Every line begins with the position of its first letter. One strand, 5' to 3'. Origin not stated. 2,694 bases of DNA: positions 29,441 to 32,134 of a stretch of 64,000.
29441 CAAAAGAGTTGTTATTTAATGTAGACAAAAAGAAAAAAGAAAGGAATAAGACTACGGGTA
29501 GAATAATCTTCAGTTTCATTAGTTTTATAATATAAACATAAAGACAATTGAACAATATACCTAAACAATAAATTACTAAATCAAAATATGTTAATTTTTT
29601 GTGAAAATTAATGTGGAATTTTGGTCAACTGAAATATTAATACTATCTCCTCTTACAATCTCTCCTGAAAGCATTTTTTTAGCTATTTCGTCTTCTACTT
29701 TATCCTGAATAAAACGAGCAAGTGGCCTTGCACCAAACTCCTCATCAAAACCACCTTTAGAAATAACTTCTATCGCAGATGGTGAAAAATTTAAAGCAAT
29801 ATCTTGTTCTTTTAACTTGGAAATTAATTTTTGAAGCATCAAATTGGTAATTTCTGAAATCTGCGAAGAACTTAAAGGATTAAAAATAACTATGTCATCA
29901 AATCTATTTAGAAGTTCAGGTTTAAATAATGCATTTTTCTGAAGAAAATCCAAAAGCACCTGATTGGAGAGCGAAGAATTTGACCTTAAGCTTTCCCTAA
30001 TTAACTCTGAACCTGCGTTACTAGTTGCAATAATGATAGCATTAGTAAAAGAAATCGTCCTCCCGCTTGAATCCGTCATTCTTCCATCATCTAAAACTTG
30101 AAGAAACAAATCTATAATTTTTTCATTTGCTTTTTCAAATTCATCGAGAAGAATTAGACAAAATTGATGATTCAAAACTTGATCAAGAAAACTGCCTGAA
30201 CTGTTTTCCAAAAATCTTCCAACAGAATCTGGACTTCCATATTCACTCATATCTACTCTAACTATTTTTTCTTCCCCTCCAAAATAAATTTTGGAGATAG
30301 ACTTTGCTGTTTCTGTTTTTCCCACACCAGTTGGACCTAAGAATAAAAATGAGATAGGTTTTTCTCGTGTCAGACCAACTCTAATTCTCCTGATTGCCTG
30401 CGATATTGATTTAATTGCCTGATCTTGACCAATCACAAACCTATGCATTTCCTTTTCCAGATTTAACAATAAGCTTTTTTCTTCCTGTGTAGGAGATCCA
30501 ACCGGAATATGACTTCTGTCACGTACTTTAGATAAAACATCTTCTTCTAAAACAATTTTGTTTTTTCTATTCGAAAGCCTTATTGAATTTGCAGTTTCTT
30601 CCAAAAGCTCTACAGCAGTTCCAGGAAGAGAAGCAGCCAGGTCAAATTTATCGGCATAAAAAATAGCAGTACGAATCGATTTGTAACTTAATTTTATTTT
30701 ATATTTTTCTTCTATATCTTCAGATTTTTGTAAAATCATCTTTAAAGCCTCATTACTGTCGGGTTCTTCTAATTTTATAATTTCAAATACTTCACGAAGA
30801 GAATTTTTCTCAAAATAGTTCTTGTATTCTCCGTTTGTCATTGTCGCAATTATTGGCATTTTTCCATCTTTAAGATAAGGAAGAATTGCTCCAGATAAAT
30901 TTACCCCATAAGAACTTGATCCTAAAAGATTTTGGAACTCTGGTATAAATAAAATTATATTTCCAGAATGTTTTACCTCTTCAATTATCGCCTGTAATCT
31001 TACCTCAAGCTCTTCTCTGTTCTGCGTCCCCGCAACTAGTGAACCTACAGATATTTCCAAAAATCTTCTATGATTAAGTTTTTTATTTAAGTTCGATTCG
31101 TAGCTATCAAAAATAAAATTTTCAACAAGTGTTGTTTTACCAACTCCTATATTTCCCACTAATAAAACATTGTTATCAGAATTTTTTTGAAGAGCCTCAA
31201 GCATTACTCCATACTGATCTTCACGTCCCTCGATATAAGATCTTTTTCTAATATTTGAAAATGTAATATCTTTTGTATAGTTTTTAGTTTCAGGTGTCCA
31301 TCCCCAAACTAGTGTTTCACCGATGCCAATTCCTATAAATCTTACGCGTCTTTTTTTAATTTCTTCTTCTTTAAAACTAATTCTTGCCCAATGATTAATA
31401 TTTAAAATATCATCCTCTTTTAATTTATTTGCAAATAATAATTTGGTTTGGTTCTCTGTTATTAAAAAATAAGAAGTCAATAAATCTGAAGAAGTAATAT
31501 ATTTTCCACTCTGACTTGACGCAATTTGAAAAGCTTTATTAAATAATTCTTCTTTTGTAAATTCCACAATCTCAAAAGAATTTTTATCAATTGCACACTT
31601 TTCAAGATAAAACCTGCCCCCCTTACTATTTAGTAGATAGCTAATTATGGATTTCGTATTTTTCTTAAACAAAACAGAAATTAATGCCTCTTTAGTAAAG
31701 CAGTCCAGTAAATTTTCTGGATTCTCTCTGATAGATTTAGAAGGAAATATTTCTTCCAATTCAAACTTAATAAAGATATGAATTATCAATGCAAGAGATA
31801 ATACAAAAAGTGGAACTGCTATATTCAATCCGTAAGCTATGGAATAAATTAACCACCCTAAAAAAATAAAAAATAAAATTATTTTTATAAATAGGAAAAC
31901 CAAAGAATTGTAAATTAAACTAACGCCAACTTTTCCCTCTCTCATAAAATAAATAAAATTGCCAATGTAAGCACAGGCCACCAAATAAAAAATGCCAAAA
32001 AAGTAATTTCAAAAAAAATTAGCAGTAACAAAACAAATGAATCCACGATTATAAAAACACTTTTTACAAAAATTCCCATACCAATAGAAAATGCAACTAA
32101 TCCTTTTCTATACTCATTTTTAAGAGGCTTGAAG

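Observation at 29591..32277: Membrane-anchored ClpA/ClpB-type double AAA+ protein with degenerate NBD1 Walker B and a possible frameshifted N-terminal extension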

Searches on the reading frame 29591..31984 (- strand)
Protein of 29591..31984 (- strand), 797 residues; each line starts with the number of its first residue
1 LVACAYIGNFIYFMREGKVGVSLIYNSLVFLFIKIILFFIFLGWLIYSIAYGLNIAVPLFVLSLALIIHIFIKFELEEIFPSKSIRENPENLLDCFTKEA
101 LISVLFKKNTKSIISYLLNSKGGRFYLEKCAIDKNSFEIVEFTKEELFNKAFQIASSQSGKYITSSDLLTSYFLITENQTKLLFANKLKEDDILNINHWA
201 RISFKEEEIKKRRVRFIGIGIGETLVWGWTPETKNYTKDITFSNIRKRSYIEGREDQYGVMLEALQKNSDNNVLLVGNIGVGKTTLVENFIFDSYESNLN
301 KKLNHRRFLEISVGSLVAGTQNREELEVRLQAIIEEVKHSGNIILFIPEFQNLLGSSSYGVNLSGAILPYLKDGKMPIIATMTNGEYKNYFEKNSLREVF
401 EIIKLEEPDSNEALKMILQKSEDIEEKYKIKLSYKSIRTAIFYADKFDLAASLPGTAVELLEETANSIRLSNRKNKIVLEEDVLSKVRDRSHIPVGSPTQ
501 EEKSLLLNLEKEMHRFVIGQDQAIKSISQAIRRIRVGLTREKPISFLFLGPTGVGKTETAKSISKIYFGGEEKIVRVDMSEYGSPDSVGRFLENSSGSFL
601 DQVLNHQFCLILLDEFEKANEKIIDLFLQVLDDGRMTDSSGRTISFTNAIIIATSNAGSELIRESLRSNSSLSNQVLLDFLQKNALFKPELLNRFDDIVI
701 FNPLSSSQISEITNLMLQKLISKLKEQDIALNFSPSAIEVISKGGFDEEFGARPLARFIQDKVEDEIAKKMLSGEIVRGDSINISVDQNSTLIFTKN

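Call 4: search_protein_families(library=pfam, proteins=[window:29591-31984:-], max_evalue=0.01)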
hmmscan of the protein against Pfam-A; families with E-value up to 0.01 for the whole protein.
window:29591-31984:- (797 aa): 26 families (the best 25 are shown)
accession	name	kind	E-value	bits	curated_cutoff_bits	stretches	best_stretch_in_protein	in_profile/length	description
PF07724.20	AAA_2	-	2.8e-36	125.5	27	1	543-698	3-166/166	AAA domain (Cdc48 subfamily)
PF10431.15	ClpB_D2-small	-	2.5e-23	82.3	21.9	1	704-784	1-81/81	C-terminal, D2-small domain, of ClpB protein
PF00004.35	AAA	-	4.4e-18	66.4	21.2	2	547-670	2-121/131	ATPase family associated with various cellular activities (AAA)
PF07728.20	AAA_5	-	1.6e-13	51.3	22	1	546-659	2-125/139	AAA domain (dynein-related subfamily)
PF13191.12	AAA_16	-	1.6e-07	32.4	32.6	1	253-306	4-63/167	AAA ATPase domain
PF12775.13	AAA_7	-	4.9e-07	29.9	25.8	0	260-296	24-58/181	P-loop containing dynein motor region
PF13173.12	AAA_14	-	8.3e-07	29.5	27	0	271-353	3-74/129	AAA domain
PF13401.12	AAA_22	-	1.3e-06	29.1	27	0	269-353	4-96/130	AAA domain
PF00158.32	Sigma54_activat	-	4.4e-06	26.9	20.2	0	518-663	2-150/168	Sigma-54 interaction domain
PF20720.3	nSTAND3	-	8.2e-06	26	27.2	0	258-295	7-42/155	Novel STAND NTPase 3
PF17871.7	AAA_lid_9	-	5.6e-05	23.4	22.8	1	411-480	3-72/104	AAA lid domain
PF04851.21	ResIII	-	6.5e-05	23.3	22.5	0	520-569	8-49/164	Type III restriction enzyme, res subunit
PF01637.24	ATPase_2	-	7.8e-05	23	33.2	0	260-358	10-130/225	ATPase domain predominantly from Archaea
PF05673.19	DUF815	-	9.2e-05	22.2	23.8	0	265-297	48-80/249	Protein of unknown function (DUF815)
PF08477.19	Roc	-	0.00028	21.6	27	0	273-301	2-30/119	Ras of Complex, Roc, domain of DAPkinase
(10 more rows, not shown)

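Call 7: find_homologous_proteins(query=window:29591-31945:-, max_evalue=0.00001)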
Query window:29591-31945:- (784 aa): 1332 proteins with E <= 0.00001 among 8000 candidates; the best 120 are listed.
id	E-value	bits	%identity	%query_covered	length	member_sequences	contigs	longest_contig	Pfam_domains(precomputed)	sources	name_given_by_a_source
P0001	0.0e+0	1687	100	100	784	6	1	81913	PF13173.13,PF00158.33,PF07724.21,PF12775.14,PF00004.36,PF13401.13,PF07728.21,PF10431.16,PF20720.4,PF13191.13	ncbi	-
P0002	0.0e+0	1172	66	100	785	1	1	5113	PF00158.33,PF07724.21,PF12775.14,PF00004.36,PF13401.13,PF05673.20,PF01637.25,PF07728.21,PF05621.18,PF10431.16,PF13191.13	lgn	-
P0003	0.0e+0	1153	67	99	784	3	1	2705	PF00158.33,PF07724.21,PF12775.14,PF00004.36,PF13401.13,PF23569.2,PF05673.20,PF01637.25,PF07728.21,PF10431.16,PF13191.13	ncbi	-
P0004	0.0e+0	1148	66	99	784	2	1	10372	PF07724.21,PF12775.14,PF00004.36,PF13401.13,PF05673.20,PF07728.21,PF05621.18,PF10431.16,PF13191.13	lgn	-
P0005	0.0e+0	1147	65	100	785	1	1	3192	PF07724.21,PF12775.14,PF00004.36,PF13401.13,PF17871.8,PF07728.21,PF10431.16,PF13191.13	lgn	-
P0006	0.0e+0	1142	66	100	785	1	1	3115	PF00158.33,PF07724.21,PF12775.14,PF00004.36,PF13401.13,PF07728.21,PF10431.16,PF13191.13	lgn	-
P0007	0.0e+0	1141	66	99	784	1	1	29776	PF00158.33,PF07724.21,PF12775.14,PF00004.36,PF13401.13,PF05673.20,PF07728.21,PF10431.16,PF13191.13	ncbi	-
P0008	0.0e+0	1137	66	99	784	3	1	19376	PF00158.33,PF07724.21,PF12775.14,PF00004.36,PF13401.13,PF01637.25,PF07728.21,PF10431.16,PF13191.13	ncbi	-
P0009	0.0e+0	1133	65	99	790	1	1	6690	PF07724.21,PF12775.14,PF13555.13,PF00004.36,PF13401.13,PF23569.2,PF07728.21,PF10431.16,PF13191.13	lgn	-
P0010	0.0e+0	1126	64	100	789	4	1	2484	PF00158.33,PF07724.21,PF12775.14,PF00004.36,PF13401.13,PF17871.8,PF05673.20,PF07728.21,PF10431.16,PF13191.13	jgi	-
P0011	0.0e+0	1121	63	100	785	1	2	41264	PF00158.33,PF07724.21,PF12775.14,PF00004.36,PF13401.13,PF17871.8,PF05673.20,PF07728.21,PF10431.16,PF20720.4,PF13191.13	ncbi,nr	ncbi:MAG: ATP-dependent Clp protease ATP-binding subunit [Candidatus Levybacteria bacterium]|nr:ATP-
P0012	0.0e+0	1120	64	99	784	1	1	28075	PF00158.33,PF07724.21,PF12775.14,PF00004.36,PF13401.13,PF05673.20,PF07728.21,PF10431.16,PF13191.13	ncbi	-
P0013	0.0e+0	1113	63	99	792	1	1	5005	PF00158.33,PF07724.21,PF12775.14,PF00004.36,PF13401.13,PF17871.8,PF05673.20,PF07728.21,PF05621.18,PF10431.16,PF13191.13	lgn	-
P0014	0.0e+0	1098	62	100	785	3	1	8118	PF07724.21,PF12775.14,PF00004.36,PF13401.13,PF17871.8,PF05673.20,PF07728.21,PF10431.16,PF13191.13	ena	-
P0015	0.0e+0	1071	62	99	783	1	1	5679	PF07724.21,PF12775.14,PF00004.36,PF13401.13,PF17871.8,PF07728.21,PF10431.16,PF20720.4,PF13191.13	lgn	-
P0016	0.0e+0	1069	61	100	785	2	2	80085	PF00158.33,PF07724.21,PF12775.14,PF00004.36,PF13401.13,PF23569.2,PF07728.21,PF10431.16,PF13191.13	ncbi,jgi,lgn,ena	-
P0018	0.0e+0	1034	60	100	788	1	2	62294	PF00158.33,PF07724.21,PF12775.14,PF00004.36,PF13401.13,PF23569.2,PF17871.8,PF05673.20,PF07728.21,PF10431.16,PF13191.13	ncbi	-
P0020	0.0e+0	1032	59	100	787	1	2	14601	PF00158.33,PF07724.21,PF12775.14,PF00004.36,PF13401.13,PF23569.2,PF17871.8,PF05673.20,PF07728.21,PF10431.16,PF13191.13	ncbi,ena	-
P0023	0.0e+0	1019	59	100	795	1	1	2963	PF00158.33,PF07724.21,PF12775.14,PF00004.36,PF13401.13,PF23569.2,PF05673.20,PF07728.21,PF10431.16,PF20720.4,PF13191.13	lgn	-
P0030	1.2e-294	997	58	99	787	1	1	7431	PF00158.33,PF07724.21,PF12775.14,PF00004.36,PF13401.13,PF23569.2,PF17871.8,PF07728.21,PF10431.16,PF20720.4,PF13191.13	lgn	-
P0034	1.2e-292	991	57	100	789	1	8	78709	PF00004.36,PF13401.13,PF23569.2,PF17871.8,PF05673.20,PF07728.21,PF13191.13,PF00158.33,PF07724.21,PF12775.14,PF05621.18,PF10431.16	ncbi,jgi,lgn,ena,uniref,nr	ncbi:MAG: ATPase AAA-2 domain protein [Candidatus Woesebacteria bacterium GW2011_GWB1_38_5b]|uniref:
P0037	4.4e-289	979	60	94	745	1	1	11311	PF00158.33,PF07724.21,PF12775.14,PF00004.36,PF13401.13,PF23569.2,PF17871.8,PF05673.20,PF07728.21,PF10431.16,PF13191.13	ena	-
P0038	8.7e-289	978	56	100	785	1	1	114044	PF00158.33,PF07724.21,PF12775.14,PF00004.36,PF13401.13,PF23569.2,PF17871.8,PF07728.21,PF10431.16,PF13191.13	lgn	-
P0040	3.1e-288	976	57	100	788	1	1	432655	PF00158.33,PF07724.21,PF12775.14,PF00004.36,PF13401.13,PF23569.2,PF17871.8,PF05673.20,PF07728.21,PF10431.16,PF13191.13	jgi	jgi:ATP-dependent Clp protease ATP-binding subunit ClpA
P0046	1.1e-284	964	58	100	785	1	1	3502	PF00158.33,PF07724.21,PF00004.36,PF13401.13,PF23569.2,PF17871.8,PF07728.21,PF10431.16,PF13191.13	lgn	-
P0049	3.0e-284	963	56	100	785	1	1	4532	PF00158.33,PF07724.21,PF12775.14,PF00004.36,PF13401.13,PF23569.2,PF17871.8,PF07728.21,PF10431.16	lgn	-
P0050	1.5e-283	961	57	100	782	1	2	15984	PF00158.33,PF07724.21,PF12775.14,PF00004.36,PF13401.13,PF23569.2,PF17871.8,PF05673.20,PF07728.21,PF10431.16,PF13191.13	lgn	-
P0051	3.1e-282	956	57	98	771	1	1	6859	PF00004.36,PF13401.13,PF23569.2,PF17871.8,PF05673.20,PF07728.21,PF04851.22,PF13191.13,PF00158.33,PF07724.21,PF12775.14,PF10431.16,PF20720.4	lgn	-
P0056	1.3e-276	938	56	100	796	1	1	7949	PF07724.21,PF12775.14,PF00004.36,PF13401.13,PF23569.2,PF07728.21,PF10431.16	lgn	-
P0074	9.7e-213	727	46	95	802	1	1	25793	PF00158.33,PF07724.21,PF00004.36,PF23569.2,PF17871.8,PF07728.21,PF10431.16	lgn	-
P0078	4.4e-212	725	46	99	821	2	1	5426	PF00158.33,PF07724.21,PF12775.14,PF00004.36,PF13401.13,PF20703.4,PF05673.20,PF01637.25,PF07728.21,PF10431.16,PF13191.13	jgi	-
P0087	1.5e-208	713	45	93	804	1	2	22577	PF00158.33,PF07724.21,PF00004.36,PF13401.13,PF23569.2,PF07728.21,PF10431.16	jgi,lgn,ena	-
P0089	2.2e-207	709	45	99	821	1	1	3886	PF00158.33,PF07724.21,PF12775.14,PF00004.36,PF23569.2,PF05673.20,PF07728.21,PF10431.16,PF13191.13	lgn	-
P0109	2.0e-187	643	47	89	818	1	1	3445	PF07724.21,PF00004.36,PF07728.21,PF10431.16,PF20720.4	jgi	-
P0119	6.0e-105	370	33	73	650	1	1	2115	PF13173.13,PF02151.26,PF00004.36,PF13401.13,PF23569.2,PF17871.8,PF01637.25,PF07728.21,PF13191.13,PF01695.24,PF00158.33,PF07724.21,PF12775.14,PF05729.19,PF05621.18,PF10431.16,PF20720.4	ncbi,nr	ncbi:MAG TPA: AAA domain-containing protein, partial [Coprothermobacter sp.]|nr:AAA domain-containin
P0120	4.3e-101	358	34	72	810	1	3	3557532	PF13173.13,PF02861.26,PF02151.26,PF00004.36,PF13401.13,PF23569.2,PF17871.8,PF13238.13,PF05496.19,PF01637.25,PF07728.21,PF13191.13,PF01695.24,PF00158.33,PF07724.21,PF12775.14,PF13521.13,PF05621.18,PF01078.28,PF10431.16,PF20720.4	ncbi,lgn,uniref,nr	ncbi:ATP-dependent Clp protease ATP-binding subunit ClpC [Anoxybacter fermentans]|uniref:ATP-depende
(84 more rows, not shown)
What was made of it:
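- Closest known: Tandem AAA+ proteins with one inactive structural ring. Same: Precomputed Pfam lists of some family members include PF23569 (call 7), which I recall as a SMAX1-type NBD.
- Checked: The identical NCBI-called protein is 784 aa (call 7).
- The identical NCBI protein is 784 aa (call 7).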
